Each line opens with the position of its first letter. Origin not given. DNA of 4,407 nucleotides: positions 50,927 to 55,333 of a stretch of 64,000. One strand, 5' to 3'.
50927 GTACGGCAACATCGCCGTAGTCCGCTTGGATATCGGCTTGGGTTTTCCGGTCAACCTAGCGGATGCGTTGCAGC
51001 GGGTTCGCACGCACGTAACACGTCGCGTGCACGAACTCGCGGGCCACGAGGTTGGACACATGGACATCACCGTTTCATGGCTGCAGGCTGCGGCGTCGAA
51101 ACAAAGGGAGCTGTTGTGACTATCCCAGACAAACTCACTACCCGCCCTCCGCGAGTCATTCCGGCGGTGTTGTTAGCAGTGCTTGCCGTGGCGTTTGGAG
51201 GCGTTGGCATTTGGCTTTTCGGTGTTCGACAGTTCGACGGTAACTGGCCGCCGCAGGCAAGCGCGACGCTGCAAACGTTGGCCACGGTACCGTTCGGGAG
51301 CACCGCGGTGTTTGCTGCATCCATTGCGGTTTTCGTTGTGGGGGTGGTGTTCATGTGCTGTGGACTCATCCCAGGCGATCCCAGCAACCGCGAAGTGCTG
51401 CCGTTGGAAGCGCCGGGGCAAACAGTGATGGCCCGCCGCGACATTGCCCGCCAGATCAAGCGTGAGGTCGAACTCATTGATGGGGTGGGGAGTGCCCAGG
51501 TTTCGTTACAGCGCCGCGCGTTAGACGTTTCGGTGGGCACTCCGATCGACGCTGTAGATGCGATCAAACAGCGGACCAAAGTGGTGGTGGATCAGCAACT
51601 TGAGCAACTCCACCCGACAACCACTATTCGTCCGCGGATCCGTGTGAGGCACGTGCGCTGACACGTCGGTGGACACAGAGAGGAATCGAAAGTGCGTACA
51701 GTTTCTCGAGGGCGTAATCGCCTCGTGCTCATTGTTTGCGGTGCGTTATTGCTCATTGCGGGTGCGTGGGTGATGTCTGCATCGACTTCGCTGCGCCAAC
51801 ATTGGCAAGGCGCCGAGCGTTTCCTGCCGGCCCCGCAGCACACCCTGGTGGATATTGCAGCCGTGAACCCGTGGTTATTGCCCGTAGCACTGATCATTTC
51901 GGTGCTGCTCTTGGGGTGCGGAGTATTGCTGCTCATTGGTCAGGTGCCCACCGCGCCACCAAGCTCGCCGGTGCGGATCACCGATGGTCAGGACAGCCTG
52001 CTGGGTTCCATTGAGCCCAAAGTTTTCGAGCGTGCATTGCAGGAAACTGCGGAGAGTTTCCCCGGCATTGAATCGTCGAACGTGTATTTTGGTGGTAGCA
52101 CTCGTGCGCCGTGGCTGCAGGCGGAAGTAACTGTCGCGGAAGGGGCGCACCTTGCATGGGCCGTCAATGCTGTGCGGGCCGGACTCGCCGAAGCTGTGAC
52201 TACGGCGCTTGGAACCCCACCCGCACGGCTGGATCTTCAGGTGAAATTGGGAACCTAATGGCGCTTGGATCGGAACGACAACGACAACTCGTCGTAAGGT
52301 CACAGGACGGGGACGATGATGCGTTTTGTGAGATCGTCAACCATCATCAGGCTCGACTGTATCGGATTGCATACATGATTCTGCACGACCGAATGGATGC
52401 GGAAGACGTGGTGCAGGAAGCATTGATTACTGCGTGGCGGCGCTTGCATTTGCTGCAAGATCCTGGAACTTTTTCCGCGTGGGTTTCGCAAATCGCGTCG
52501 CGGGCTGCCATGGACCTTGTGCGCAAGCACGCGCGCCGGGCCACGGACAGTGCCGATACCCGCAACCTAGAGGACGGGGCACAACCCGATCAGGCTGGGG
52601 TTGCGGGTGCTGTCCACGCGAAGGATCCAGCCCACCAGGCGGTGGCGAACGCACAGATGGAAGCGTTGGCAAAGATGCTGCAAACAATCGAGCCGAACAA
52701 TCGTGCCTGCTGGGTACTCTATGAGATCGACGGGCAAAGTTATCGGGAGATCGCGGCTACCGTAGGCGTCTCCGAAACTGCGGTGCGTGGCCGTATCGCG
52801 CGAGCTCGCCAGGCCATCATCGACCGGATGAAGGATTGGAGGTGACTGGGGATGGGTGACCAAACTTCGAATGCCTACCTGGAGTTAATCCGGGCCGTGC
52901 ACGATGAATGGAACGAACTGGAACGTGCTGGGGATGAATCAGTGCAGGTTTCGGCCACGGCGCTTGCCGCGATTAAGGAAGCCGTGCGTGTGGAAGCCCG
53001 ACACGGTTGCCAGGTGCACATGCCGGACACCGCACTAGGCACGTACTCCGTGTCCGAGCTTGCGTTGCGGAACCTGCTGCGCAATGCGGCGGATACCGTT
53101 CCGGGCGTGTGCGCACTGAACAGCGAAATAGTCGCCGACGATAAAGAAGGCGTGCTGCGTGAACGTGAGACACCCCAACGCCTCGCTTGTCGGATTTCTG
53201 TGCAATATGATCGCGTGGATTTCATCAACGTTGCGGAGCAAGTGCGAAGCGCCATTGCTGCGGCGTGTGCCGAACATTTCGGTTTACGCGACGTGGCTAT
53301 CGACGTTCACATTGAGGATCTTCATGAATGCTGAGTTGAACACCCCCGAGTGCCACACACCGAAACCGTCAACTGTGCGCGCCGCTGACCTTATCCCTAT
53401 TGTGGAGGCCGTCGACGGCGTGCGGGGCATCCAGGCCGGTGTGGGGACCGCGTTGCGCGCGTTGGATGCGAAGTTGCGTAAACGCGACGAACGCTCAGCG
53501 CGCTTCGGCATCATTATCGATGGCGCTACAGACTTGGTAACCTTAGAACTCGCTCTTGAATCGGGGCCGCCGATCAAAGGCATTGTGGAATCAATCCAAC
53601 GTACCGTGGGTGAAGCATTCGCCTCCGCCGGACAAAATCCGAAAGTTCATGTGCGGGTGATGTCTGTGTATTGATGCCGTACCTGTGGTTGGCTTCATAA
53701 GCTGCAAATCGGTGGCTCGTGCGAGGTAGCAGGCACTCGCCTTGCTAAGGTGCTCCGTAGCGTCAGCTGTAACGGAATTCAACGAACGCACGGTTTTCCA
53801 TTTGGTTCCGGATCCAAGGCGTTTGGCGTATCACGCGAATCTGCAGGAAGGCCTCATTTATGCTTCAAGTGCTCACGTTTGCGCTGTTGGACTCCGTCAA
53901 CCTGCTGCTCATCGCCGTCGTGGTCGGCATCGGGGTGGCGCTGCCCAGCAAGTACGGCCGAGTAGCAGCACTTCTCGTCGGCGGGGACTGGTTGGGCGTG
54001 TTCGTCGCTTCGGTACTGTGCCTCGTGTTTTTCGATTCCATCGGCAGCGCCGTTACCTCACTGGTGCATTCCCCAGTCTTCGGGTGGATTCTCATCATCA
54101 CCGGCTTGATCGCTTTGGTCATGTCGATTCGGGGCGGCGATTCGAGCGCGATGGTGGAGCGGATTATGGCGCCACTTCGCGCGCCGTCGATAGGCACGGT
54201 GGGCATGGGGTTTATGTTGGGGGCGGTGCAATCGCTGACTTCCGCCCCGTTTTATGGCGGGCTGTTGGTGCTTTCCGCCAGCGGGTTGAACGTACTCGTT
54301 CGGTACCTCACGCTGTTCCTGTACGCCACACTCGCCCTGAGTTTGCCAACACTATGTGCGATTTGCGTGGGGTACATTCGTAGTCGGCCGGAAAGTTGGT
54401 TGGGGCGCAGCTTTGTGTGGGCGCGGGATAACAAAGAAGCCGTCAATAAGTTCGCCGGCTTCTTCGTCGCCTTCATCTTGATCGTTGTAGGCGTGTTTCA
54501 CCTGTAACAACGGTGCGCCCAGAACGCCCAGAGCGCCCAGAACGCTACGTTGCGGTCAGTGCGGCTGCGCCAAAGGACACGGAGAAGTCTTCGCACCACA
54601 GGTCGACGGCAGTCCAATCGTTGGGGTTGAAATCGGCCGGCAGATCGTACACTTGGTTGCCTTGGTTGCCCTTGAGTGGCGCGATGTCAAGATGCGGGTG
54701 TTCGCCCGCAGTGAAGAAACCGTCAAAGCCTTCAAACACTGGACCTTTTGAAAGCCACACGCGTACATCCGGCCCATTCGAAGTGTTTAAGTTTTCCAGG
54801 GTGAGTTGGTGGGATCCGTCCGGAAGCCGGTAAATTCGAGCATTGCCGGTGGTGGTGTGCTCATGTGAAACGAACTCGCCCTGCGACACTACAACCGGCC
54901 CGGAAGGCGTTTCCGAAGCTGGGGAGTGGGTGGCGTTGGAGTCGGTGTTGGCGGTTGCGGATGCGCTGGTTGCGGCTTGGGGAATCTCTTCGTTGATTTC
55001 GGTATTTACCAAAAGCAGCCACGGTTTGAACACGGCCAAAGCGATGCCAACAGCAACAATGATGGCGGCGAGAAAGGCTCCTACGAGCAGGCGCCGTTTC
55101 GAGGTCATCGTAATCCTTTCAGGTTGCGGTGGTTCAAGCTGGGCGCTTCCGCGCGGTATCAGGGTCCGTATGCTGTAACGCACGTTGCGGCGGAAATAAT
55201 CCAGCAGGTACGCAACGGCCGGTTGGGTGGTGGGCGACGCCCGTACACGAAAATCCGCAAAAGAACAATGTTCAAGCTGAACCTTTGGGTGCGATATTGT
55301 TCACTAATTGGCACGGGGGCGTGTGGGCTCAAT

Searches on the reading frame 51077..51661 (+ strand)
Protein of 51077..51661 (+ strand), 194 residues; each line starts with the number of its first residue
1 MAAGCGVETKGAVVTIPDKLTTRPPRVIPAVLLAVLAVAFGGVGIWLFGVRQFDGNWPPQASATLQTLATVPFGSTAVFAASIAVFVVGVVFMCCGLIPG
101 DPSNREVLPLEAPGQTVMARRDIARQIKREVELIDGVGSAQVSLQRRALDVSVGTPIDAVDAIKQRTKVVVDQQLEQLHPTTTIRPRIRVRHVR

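Call 37: search_protein_families(library=pfam, proteins=[window:51077-51661:+], max_evalue=0.05)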
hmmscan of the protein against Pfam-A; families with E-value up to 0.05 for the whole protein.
window:51077-51661:+ (194 aa): 2 families
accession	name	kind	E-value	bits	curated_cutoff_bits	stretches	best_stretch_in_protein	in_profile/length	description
PF19803.4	DUF6286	-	2.9e-18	66.7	35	1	87-191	1-108/108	Family of unknown function (DUF6286)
PF06724.16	DUF1206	-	0.017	15.6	26.2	1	60-94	31-65/70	Domain of Unknown Function (DUF1206)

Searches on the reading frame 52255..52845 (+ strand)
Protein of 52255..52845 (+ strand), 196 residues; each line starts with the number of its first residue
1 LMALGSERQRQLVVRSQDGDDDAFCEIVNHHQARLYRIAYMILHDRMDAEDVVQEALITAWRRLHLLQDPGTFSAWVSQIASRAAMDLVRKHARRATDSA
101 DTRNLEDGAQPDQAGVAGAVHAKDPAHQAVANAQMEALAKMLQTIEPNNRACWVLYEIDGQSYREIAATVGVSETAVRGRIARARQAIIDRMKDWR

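Call 37: search_protein_families(library=pfam, proteins=[window:52255-52845:+], max_evalue=0.05)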
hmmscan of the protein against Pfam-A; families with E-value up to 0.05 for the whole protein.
window:52255-52845:+ (196 aa): 11 families
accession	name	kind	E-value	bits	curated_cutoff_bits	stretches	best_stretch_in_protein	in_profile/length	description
PF04542.20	Sigma70_r2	-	2.7e-17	62.8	24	1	28-95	2-71/71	Sigma-70 region 2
PF08281.18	Sigma70_r4_2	-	2.7e-11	43.3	25.7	1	136-187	2-53/54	Sigma-70, region 4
PF07638.17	Sigma70_ECF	-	1.3e-06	28.9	21.1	1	11-192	6-183/185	ECF sigma factor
PF04545.22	Sigma70_r4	-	2.3e-06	27.4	24.1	1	142-187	2-47/50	Sigma-70, region 4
PF13404.12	HTH_AsnC-type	-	5.5e-05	23.3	27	1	162-183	19-40/42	AsnC-type helix-turn-helix domain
PF13518.12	HTH_28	-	0.00036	21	25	1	150-186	2-38/52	Helix-turn-helix domain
PF13384.12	HTH_23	-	0.0025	18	24.6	1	150-183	7-40/50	Homeodomain-like domain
PF06530.18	Phage_antitermQ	-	0.0082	16.5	26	1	139-188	57-106/118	Phage antitermination protein Q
PF13412.12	HTH_24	-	0.016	15.2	21.9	1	160-183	17-40/48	Winged helix-turn-helix DNA-binding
PF19889.5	DUF6362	-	0.043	14.6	31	0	123-187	34-97/98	Domain of unknown function (DUF6362)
PF12645.13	HTH_16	-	0.048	14.2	22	0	11-46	2-46/65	Helix-turn-helix domain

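Call 73: find_encoding_contigs(protein=window:52258-52845:+, flank=10000, max_places=10)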
Protein window:52258-52845:+ (195 aa): 1 contig read that carries it; 1 place shown.
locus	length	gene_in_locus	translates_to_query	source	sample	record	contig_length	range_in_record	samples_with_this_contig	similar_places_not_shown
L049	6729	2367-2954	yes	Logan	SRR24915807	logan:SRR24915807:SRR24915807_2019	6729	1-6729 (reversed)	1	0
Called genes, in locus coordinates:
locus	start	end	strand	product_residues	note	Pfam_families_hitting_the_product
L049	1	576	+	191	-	?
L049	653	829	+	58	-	-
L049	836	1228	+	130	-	PF03780:Asp23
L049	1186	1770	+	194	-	PF19803:DUF6286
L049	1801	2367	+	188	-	-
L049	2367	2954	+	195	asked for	PF04545:Sigma70_r4 (faint), PF07638:Sigma70_ECF (weak), PF04542:Sigma70_r2, PF08281:Sigma70_r4_2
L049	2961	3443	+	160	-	-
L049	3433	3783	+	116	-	-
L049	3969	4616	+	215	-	PF11139:SfLAP (weak)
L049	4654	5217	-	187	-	PF10517:DM13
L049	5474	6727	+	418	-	?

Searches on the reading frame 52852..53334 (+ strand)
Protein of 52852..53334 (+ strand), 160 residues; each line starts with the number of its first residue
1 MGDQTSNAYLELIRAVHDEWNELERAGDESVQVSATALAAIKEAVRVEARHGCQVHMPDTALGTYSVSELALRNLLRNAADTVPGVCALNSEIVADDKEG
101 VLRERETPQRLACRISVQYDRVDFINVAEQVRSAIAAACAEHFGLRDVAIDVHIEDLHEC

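Call 37: search_protein_families(library=pfam, proteins=[window:52852-53334:+], max_evalue=0.05)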
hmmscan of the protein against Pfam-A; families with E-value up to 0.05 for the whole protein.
window:52852-53334:+ (160 aa): 2 families
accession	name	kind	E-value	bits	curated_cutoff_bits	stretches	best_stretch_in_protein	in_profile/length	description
PF03780.18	Asp23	-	0.00041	21.2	28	1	63-157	3-107/108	Asp23 family, cell envelope-related function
PF14799.11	FAM195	-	0.027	15.3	25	1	4-37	28-61/98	FAM195 family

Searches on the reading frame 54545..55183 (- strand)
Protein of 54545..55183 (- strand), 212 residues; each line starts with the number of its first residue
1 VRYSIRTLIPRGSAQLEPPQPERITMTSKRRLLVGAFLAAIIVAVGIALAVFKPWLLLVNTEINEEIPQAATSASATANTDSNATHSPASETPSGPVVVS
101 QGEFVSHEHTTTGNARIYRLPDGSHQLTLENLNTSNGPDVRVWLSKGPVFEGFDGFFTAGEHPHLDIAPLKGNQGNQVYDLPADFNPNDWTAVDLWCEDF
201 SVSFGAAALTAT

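Call 37: search_protein_families(library=pfam, proteins=[window:54545-55183:-], max_evalue=0.05)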
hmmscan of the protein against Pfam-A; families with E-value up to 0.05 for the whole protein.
window:54545-55183:- (212 aa): 1 family
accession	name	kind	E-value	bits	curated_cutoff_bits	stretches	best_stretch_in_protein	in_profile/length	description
PF10517.14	DM13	-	8.7e-26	91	25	1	103-209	1-105/105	Electron transfer DM13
